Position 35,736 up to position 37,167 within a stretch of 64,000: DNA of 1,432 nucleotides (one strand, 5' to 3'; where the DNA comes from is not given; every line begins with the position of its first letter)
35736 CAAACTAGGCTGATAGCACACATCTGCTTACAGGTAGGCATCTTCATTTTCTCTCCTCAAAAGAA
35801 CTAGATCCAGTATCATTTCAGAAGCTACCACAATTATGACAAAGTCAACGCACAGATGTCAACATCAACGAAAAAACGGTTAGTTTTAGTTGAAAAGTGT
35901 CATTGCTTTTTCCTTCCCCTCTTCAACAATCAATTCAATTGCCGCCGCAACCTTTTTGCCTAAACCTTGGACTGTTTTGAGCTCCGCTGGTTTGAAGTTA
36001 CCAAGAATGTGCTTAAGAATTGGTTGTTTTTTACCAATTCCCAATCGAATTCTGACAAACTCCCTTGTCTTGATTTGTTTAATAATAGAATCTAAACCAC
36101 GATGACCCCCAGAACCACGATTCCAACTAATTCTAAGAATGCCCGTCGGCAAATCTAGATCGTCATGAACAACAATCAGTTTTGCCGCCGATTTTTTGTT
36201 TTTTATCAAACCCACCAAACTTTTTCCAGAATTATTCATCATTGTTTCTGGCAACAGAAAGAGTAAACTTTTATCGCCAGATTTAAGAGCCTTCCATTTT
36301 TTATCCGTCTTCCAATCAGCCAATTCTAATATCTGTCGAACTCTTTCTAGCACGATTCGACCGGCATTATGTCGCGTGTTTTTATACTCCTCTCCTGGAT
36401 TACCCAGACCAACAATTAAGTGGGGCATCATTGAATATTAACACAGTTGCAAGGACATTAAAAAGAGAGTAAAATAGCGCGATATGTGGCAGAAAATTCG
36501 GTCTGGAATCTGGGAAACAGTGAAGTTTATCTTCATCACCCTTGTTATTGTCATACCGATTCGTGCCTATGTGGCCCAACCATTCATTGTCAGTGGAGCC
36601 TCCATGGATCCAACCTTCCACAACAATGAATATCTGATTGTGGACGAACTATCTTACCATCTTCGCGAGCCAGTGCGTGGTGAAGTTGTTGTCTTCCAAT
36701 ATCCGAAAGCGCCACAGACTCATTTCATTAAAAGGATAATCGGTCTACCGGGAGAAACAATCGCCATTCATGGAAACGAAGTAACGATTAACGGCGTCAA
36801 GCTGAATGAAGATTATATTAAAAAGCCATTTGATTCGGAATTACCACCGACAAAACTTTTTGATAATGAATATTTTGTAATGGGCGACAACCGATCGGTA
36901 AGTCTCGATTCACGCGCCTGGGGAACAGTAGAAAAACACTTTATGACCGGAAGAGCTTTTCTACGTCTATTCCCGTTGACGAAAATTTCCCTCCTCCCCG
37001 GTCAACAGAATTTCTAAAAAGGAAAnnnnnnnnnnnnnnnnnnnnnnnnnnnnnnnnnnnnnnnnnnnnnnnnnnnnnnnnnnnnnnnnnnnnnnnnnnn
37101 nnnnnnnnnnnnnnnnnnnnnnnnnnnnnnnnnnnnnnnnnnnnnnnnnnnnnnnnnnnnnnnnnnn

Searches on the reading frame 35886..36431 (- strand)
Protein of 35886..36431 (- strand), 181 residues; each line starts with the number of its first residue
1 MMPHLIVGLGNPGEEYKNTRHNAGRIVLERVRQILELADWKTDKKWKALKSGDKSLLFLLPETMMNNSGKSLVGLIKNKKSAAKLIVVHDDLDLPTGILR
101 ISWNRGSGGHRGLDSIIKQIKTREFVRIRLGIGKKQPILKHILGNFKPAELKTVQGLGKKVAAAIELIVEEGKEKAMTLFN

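Call 72: search_protein_families(library=pfam, proteins=[window:35886-36431:-], max_evalue=0.00001)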
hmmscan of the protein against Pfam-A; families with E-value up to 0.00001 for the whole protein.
window:35886-36431:- (181 aa): 1 family
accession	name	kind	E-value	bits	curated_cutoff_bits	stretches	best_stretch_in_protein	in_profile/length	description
PF01195.25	Pept_tRNA_hydro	-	1.7e-49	168.6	27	1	5-181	1-183/183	Peptidyl-tRNA hydrolase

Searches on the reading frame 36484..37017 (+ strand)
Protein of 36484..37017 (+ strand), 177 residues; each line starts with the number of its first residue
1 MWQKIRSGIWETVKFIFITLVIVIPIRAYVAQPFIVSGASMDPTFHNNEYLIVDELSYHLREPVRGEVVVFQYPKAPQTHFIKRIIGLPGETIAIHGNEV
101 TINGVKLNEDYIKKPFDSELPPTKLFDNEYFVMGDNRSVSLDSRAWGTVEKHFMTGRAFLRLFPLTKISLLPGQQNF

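Call 72: search_protein_families(library=pfam, proteins=[window:36484-37017:+], max_evalue=0.00001)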
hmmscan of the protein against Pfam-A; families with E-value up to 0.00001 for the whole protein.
window:36484-37017:+ (177 aa): 1 family
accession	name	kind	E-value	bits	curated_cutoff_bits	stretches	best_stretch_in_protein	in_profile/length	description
PF10502.14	Peptidase_S26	-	7.2e-48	163.1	22.9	1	10-162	2-167/168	Signal peptidase, peptidase S26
